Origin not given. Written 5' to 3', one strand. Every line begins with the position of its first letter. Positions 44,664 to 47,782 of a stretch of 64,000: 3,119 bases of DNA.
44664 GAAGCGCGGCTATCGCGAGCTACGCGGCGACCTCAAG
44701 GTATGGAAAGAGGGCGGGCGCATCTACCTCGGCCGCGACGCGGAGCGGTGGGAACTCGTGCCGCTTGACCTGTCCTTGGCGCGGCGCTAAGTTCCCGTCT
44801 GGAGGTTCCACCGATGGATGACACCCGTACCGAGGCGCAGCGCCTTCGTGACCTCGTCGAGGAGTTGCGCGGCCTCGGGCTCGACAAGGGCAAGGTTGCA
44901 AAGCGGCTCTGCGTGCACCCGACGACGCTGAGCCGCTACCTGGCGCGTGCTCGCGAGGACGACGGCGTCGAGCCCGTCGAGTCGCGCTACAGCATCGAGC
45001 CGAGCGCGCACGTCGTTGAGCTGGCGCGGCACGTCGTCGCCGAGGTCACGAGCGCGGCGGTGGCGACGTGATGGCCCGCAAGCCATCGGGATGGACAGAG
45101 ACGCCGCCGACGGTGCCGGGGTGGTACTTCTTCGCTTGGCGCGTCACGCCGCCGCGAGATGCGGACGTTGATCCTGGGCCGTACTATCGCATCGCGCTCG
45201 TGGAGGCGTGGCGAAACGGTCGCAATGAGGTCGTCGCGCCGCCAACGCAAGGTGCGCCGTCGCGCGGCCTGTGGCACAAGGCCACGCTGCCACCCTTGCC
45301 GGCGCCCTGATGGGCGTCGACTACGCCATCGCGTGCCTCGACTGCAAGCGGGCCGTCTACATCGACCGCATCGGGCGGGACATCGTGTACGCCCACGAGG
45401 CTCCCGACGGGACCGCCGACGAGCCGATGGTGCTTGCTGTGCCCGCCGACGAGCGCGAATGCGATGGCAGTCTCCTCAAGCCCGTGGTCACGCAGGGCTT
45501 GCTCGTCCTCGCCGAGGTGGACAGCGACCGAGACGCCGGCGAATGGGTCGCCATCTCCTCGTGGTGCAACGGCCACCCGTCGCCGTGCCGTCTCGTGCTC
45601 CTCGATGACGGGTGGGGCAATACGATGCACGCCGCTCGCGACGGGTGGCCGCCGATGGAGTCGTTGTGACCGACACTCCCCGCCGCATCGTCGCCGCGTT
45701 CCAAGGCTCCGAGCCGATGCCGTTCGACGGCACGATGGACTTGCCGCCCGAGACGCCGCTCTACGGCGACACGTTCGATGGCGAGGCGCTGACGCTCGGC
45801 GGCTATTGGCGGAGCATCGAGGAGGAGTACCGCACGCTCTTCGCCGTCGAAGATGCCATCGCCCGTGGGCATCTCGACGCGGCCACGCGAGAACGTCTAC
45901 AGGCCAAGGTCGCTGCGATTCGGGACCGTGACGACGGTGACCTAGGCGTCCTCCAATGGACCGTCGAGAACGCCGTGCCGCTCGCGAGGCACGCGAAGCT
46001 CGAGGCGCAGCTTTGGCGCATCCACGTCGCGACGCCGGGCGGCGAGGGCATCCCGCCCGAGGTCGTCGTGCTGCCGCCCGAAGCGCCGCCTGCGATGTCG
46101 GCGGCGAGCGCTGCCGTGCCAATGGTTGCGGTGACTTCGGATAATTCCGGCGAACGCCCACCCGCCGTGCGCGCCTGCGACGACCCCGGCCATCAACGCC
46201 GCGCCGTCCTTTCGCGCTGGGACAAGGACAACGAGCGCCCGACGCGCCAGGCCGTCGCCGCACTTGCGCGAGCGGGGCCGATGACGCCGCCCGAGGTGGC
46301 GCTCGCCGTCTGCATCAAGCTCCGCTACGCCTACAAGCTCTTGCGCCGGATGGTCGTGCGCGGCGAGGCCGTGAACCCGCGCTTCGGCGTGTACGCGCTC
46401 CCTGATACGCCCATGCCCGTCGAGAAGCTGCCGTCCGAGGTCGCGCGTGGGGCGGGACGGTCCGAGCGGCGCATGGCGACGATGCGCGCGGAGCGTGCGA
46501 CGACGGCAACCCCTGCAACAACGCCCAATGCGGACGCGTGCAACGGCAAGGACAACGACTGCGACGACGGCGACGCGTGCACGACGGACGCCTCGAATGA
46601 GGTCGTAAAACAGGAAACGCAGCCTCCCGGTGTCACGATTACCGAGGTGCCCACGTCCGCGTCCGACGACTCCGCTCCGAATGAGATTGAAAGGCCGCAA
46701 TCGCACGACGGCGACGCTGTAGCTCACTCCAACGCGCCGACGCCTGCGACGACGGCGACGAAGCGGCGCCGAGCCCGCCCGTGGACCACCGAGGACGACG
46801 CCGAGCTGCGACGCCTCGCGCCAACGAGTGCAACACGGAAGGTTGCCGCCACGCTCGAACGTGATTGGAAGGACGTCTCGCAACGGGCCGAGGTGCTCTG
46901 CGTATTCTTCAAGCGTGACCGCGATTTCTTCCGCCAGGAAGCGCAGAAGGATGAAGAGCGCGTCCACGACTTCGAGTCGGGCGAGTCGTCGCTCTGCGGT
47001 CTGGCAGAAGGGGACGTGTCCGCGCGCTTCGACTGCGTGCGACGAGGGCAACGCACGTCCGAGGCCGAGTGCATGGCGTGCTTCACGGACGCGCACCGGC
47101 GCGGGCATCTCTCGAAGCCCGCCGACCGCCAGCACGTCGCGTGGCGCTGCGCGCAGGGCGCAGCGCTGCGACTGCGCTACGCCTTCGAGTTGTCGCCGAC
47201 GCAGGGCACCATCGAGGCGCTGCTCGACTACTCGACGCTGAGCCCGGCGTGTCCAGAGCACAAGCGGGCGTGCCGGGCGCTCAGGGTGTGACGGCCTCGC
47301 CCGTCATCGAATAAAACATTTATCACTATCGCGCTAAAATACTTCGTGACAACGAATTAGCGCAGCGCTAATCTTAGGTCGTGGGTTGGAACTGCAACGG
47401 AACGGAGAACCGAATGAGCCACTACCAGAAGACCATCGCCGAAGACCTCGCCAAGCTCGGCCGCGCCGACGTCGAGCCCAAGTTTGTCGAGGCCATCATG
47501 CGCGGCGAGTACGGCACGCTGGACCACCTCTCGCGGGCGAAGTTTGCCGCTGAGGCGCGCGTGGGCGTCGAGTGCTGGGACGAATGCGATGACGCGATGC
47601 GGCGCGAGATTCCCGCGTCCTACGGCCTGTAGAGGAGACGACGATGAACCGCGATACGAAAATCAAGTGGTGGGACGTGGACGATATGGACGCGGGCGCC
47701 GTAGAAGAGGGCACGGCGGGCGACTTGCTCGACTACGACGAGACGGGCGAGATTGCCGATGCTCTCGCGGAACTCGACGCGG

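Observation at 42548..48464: Plus-strand 12-gene island splits portal from terminase and is fronted twice by the same 17-bp palindromic operator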

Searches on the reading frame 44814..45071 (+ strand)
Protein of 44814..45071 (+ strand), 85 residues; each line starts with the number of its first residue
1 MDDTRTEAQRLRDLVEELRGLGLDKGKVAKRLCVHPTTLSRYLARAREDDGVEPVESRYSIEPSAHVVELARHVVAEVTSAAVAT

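Call 11: search_protein_families(library=pfam, max_evalue=0.1, proteins=[window:44814-45071:+])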
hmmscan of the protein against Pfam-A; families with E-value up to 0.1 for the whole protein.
window:44814-45071:+ (85 aa): 8 families
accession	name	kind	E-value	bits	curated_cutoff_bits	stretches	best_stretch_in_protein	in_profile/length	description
PF13560.12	HTH_31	-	0.00033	21.4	27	1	8-47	3-39/64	Helix-turn-helix domain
PF13384.12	HTH_23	-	0.0033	17.6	24.6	1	18-54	14-48/50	Homeodomain-like domain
PF01381.28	HTH_3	-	0.0062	17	23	1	20-43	6-30/55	Helix-turn-helix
PF13936.12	HTH_38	-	0.0091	16.2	27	1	27-45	25-43/44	Helix-turn-helix domain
PF13551.12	HTH_29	-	0.013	16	28.1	1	25-50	15-40/64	Winged helix-turn helix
PF25213.1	HVO_A0261_N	-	0.015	15.6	35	1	9-64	11-66/86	HVO_A0261 N-terminal domain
PF13556.12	HTH_30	-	0.036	14.3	27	1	22-48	12-38/59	PucR C-terminal helix-turn-helix domain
PF01527.26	HTH_Tnp_1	-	0.048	14.3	24.1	0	22-57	23-58/75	Transposase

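Call 12: search_protein_families(library=phrogs, max_evalue=0.01, proteins=[window:44814-45071:+])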
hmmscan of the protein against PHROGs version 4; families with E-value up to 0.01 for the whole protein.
window:44814-45071:+ (85 aa): 0 families

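Call 48: search_protein_families(library=ncbifam, max_evalue=0.1, proteins=[window:44814-45071:+])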
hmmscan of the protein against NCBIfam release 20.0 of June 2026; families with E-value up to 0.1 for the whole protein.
window:44814-45071:+ (85 aa): 1 family
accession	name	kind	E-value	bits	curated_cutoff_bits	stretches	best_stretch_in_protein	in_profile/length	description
NF033545.0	transpos_IS630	equivalog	0.055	12.9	100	1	22-76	12-66/299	IS630 family transposase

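Call 105: find_related_loci(query=A3, collection=viral_contigs, flank=3000)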
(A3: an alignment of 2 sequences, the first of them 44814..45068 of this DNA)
Query A3 (85 aa) in viral_contigs; peptide patterns used: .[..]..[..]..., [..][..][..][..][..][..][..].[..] (x = any residue, [..] = any of these).
179 stretches matched a pattern, but none encodes a relative of the query by tblastn (E <= 1e-3).

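Call 106: predict_structure(protein=window:44814-45071:+)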
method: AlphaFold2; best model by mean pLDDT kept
length: 85 residues; sequences in the alignment: 1
mean_pLDDT: 76.7   pTM: 0.66
mean pLDDT of the five models: 76.7, 58.1, 48.9, 48.5, 47.9
residues with pLDDT >= 90: 13; 70-90: 47; 50-70: 19; < 50: 6
segments of 3 or more residues with pLDDT < 50: none
pLDDT, mean of each block of 10 residues (from residue 1): 68 90 88 86 69 50 79 89 67
secondary structure, 60 per line:
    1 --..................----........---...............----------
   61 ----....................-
elements in order: H3-20 H25-32 H36-50 H65-84

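Call 108: find_homologous_proteins(query=A3, max_evalue=0.01)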
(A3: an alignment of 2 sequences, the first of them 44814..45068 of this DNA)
Query A3 (2 sequences) (85 aa, profile of the alignment): 3 proteins with E <= 0.01 among 35 candidates.
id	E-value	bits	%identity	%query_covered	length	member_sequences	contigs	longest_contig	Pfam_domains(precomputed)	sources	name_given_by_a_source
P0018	1.4e-44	168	100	100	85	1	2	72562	-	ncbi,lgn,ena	-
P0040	2.3e-31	125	81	100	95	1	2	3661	-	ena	-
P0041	1.0e-29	120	36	65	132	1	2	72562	-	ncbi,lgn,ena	-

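Call 109: find_encoding_contigs(protein=P0040, flank=10000, max_places=5)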
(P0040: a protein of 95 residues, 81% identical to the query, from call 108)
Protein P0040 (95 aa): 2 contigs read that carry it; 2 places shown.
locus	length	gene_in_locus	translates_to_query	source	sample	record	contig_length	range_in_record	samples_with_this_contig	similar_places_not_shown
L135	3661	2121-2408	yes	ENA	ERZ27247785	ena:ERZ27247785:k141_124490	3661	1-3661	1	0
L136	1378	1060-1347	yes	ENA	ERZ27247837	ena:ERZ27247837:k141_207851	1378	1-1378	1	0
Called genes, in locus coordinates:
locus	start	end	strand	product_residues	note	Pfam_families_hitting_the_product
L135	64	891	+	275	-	PF11171:DUF2958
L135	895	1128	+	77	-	-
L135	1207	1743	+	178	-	-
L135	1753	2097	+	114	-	-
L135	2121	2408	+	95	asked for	-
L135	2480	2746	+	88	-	-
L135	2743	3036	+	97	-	-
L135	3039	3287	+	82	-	-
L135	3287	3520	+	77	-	-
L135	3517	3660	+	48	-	?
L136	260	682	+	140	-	-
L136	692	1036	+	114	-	-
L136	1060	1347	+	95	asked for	-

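Call 113: fold_search(model_id=the predicted structure, library=pdb)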
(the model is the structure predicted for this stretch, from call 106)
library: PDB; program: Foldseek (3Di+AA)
matches with E <= 10: 395; with E <= 0.001: 0
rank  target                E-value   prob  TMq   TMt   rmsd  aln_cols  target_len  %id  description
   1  2b5a_B                2.6e-01  0.98  0.54  0.60   3.1        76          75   13  C.BclI, Control Element of the BclI Restriction-Modification System (released 2006-01-03)
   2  2b5a_C                3.1e-01  0.96  0.52  0.57   3.7        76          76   14  C.BclI, Control Element of the BclI Restriction-Modification System (released 2006-01-03)
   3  7t5u                  3.3e-01  0.96  0.46  0.57   3.2        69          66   22  Structure of E. coli MS115-1 CapH N-terminal domain (released 2022-09-14)
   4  2b5a_A                3.9e-01  0.94  0.52  0.56   3.6        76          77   14  C.BclI, Control Element of the BclI Restriction-Modification System (released 2006-01-03)
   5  3f51_D                4.9e-01  0.92  0.51  0.47   4.2        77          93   22  Crystal Structure of the clp gene regulator ClgR from Corynebacterium glutamicum (released 2008-11-18)
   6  2ofy_A                4.9e-01  0.84  0.50  0.51   5.8        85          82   16  Crystal structure of putative XRE-family transcriptional regulator from Rhodococcus sp. (released 2007-01-16)
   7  3eus_A                4.9e-01  0.60  0.41  0.41   8.8        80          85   18  The crystal structure of the DNA binding protein from Silicibacter pomeroyi (released 2008-11-25)
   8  9f9s_CN               5.5e-01  0.97  0.53  0.35   2.3        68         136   15  Yeast SDD1 Disome with Mbf1 (released 2024-12-04)
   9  8tac_B                5.5e-01  0.96  0.56  0.69   3.3        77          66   21  Designed DNA binding protein (released 2024-08-28)
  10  1b0n_A                5.5e-01  0.94  0.50  0.42   2.6        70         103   17  SINR PROTEIN/SINI PROTEIN COMPLEX (released 1999-01-13)
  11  8tac_A                6.2e-01  0.92  0.55  0.66   3.4        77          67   21  Designed DNA binding protein (released 2024-08-28)
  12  3f51_A                6.2e-01  0.89  0.53  0.49   4.7        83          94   20  Crystal Structure of the clp gene regulator ClgR from Corynebacterium glutamicum (released 2008-11-18)
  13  3f51_E                6.2e-01  0.89  0.52  0.48   4.2        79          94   22  Crystal Structure of the clp gene regulator ClgR from Corynebacterium glutamicum (released 2008-11-18)
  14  1zzc_A                6.2e-01  0.87  0.50  0.26   4.4        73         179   14  Crystal Structure of CoII HppE in Complex with Tris Buffer (released 2005-07-26)
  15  7o81_AU               6.9e-01  0.96  0.53  0.42   2.3        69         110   10  Rabbit 80S ribosome colliding in another ribosome stalled by the SARS-CoV-2 pseudoknot (released 2021-06-02)
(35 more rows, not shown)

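Call 114: search_protein_families(library=pfam, max_evalue=0.01, proteins=[L135:64-891:+, L135:895-1128:+, L135:1207-1743:+, L135:2480-2746:+, L135:2743-3036:+, L135:3039-3287:+])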
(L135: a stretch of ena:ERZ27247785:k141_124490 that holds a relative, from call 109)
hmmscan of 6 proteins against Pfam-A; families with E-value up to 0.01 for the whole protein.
L135:64-891:+ (275 aa): 2 families
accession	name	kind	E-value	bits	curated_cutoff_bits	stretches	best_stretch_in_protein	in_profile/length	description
PF11171.13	DUF2958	-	8e-13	49.1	21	1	21-97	19-93/111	Protein of unknown function (DUF2958)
PF18840.6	LPD25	-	0.0031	18.6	27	1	150-239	5-90/97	Large polyvalent protein associated domain 25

L135:895-1128:+ (77 aa): 0 families

L135:1207-1743:+ (178 aa): 2 families
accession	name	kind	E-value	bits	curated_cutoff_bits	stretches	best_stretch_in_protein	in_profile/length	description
PF25206.1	DUF7836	-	0.0014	18.8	26.7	0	56-89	9-41/59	Domain of unknown function (DUF7836)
PF01155.25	HypA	-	0.0087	16.5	28.9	0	48-88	64-96/112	Hydrogenase/urease nickel incorporation, metallochaperone, hypA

L135:2480-2746:+ (88 aa): 0 families

L135:2743-3036:+ (97 aa): 0 families

L135:3039-3287:+ (82 aa): 2 families
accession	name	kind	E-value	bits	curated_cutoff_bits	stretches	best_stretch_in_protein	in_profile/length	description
PF01155.25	HypA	-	0.0031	17.9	28.9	1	17-77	36-96/112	Hydrogenase/urease nickel incorporation, metallochaperone, hypA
PF23455.1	DUF7129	-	0.01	16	30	0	54-75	14-35/45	Domain of unknown function (DUF7129)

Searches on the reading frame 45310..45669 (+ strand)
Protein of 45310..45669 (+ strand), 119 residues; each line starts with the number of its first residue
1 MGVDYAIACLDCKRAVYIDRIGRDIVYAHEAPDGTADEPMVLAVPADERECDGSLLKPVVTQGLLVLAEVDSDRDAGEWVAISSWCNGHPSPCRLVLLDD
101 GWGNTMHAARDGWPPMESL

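Call 11: search_protein_families(library=pfam, max_evalue=0.1, proteins=[window:45310-45669:+])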
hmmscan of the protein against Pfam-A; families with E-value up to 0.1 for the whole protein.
window:45310-45669:+ (119 aa): 1 family
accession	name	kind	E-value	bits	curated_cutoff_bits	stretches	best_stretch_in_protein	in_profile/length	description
PF06107.17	DUF951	-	0.03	14.7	25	1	1-20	25-44/55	Bacterial protein of unknown function (DUF951)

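Call 12: search_protein_families(library=phrogs, max_evalue=0.01, proteins=[window:45310-45669:+])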
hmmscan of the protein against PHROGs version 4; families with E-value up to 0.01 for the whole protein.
window:45310-45669:+ (119 aa): 0 families

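Call 48: search_protein_families(library=ncbifam, max_evalue=0.1, proteins=[window:45310-45669:+])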
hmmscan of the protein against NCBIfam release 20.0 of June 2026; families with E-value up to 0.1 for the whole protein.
window:45310-45669:+ (119 aa): 0 families

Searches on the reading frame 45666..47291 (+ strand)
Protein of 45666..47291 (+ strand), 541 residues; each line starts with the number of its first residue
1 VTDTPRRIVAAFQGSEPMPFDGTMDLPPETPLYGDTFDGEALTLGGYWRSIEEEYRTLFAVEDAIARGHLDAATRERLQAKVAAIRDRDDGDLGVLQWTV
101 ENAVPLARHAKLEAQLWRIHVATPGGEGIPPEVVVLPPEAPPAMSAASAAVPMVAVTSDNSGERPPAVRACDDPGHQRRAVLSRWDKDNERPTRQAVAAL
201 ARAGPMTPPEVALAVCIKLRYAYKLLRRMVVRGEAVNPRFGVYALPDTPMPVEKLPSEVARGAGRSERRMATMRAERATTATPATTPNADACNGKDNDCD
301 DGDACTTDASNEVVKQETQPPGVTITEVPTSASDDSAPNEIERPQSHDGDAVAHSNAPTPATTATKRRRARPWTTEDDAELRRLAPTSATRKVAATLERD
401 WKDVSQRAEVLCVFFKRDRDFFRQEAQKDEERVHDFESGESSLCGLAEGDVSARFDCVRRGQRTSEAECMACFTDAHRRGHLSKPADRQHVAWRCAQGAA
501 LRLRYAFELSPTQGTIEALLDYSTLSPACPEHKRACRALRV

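Call 11: search_protein_families(library=pfam, max_evalue=0.1, proteins=[window:45666-47291:+])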
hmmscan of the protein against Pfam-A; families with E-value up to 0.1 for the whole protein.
window:45666-47291:+ (541 aa): 2 families
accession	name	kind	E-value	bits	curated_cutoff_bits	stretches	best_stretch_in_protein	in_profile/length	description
PF10491.14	Nrf1_DNA-bind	-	0.0072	16.5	23.5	1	361-423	9-71/213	NLS-binding and DNA-binding and dimerisation domains of Nrf1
PF13551.12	HTH_29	-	0.066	13.8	28.1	0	195-234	3-41/64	Winged helix-turn helix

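Call 12: search_protein_families(library=phrogs, max_evalue=0.01, proteins=[window:45666-47291:+])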
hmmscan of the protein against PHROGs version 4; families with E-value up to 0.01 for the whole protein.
window:45666-47291:+ (541 aa): 1 family
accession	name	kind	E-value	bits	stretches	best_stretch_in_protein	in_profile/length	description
phrog_323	-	transcription regulation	0.0035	18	1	366-417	90-194/319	transcriptional regulator, D5-like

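Call 42: search_solved_structures(query=window:45666-47291:+, max_evalue=1)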
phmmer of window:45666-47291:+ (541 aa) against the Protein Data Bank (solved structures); distinct sequences matched with E-value up to 1: 2.
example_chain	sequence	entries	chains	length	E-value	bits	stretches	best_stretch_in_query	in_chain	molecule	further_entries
8k4l_A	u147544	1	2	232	0.0026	19.7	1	359-423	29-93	Nuclear respiratory factor 1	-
7y4r_A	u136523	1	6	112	0.42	12.4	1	59-96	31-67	CMD domain-containing protein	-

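Call 48: search_protein_families(library=ncbifam, max_evalue=0.1, proteins=[window:45666-47291:+])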
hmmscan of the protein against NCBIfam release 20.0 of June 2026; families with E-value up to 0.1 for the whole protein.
window:45666-47291:+ (541 aa): 0 families

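Call 97: search_protein_representatives(protein=window:45666-47291:+)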
Query: 541 residues. Proteins with E-value up to 0.001 (for the whole library): 16; up to 1e-10: 1; up to 1e-30: 1. The best 16 are listed.
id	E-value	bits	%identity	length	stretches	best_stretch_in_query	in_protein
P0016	2.1e-81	290.6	99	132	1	410-541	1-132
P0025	3.9e-10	55.5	39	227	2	431-528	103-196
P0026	3.5e-06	42.4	41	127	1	447-530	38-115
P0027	3.2e-05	39.2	36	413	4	353-411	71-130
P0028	4.4e-05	38.8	42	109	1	446-527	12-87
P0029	6.8e-05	38.1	42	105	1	446-529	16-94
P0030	6.8e-05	38.1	34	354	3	366-433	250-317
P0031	1.2e-04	37.3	35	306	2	367-412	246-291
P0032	1.3e-04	37.2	47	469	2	274-309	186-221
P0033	2.8e-04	36.1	41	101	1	446-520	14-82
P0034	2.9e-04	36.1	40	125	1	438-523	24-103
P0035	4.3e-04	35.5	39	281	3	194-255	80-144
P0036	4.6e-04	35.4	39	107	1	446-527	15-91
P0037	7.1e-04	34.8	43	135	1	190-284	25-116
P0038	8.4e-04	34.5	33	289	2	371-504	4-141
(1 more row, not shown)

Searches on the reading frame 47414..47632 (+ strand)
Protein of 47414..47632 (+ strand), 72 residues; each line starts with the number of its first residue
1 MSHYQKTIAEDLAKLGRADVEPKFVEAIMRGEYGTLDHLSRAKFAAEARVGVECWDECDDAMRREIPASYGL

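Call 11: search_protein_families(library=pfam, max_evalue=0.1, proteins=[window:47414-47632:+])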
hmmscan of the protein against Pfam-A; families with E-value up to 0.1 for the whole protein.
window:47414-47632:+ (72 aa): 0 families

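Call 12: search_protein_families(library=phrogs, max_evalue=0.01, proteins=[window:47414-47632:+])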
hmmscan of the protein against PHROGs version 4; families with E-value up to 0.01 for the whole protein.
window:47414-47632:+ (72 aa): 0 families

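Call 48: search_protein_families(library=ncbifam, max_evalue=0.1, proteins=[window:47414-47632:+])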
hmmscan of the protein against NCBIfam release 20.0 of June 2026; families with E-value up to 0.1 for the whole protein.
window:47414-47632:+ (72 aa): 0 families

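Call 124: list_cluster_members(proteins=[window:47414-47632:+, window:47644-47868:+, window:47871-48464:+, window:57420-57773:-, window:50610-51008:-, window:48542-48823:-, window:41828-42181:-, window:45071-45310:+, window:45310-45669:+, window:42811-43209:+])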
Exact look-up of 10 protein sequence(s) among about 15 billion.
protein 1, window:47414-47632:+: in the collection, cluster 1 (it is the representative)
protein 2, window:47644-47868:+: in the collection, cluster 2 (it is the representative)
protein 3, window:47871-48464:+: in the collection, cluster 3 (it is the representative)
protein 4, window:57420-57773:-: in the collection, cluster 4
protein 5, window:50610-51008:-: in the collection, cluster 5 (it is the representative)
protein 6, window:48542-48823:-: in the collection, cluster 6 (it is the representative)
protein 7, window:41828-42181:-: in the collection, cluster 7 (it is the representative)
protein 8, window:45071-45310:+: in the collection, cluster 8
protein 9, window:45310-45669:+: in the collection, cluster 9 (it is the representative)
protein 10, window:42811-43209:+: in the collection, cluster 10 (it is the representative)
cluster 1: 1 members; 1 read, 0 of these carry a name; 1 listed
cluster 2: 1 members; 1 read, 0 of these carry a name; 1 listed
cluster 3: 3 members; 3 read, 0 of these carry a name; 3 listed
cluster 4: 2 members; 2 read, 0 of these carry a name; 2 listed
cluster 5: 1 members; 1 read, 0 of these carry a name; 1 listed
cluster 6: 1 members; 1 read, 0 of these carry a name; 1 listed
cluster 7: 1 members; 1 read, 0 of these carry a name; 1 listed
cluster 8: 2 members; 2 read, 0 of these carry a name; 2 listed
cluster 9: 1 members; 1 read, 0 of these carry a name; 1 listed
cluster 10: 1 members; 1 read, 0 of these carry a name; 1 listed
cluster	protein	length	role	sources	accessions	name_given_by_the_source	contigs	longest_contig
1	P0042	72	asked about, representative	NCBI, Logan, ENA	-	-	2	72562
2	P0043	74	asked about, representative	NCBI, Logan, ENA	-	-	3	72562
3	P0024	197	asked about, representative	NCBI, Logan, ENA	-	-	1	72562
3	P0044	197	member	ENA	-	-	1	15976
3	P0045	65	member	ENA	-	-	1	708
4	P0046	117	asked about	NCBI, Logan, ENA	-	-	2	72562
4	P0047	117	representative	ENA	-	-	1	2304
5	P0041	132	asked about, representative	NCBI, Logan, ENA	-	-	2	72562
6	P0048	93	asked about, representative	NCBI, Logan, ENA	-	-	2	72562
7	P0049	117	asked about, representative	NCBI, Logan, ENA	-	-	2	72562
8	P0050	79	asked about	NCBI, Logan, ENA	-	-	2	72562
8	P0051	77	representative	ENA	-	-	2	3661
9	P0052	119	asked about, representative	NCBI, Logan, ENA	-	-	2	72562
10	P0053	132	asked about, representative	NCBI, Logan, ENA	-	-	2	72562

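Call 127: find_encoding_contigs(protein=P0045, flank=3000, max_places=3)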
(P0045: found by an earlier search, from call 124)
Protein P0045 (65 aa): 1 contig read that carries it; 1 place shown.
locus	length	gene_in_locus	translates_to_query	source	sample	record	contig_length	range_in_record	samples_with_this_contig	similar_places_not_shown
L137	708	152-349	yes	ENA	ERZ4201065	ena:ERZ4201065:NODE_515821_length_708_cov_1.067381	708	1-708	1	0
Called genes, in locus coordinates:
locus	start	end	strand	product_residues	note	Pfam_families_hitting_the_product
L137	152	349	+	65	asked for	-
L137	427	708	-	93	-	?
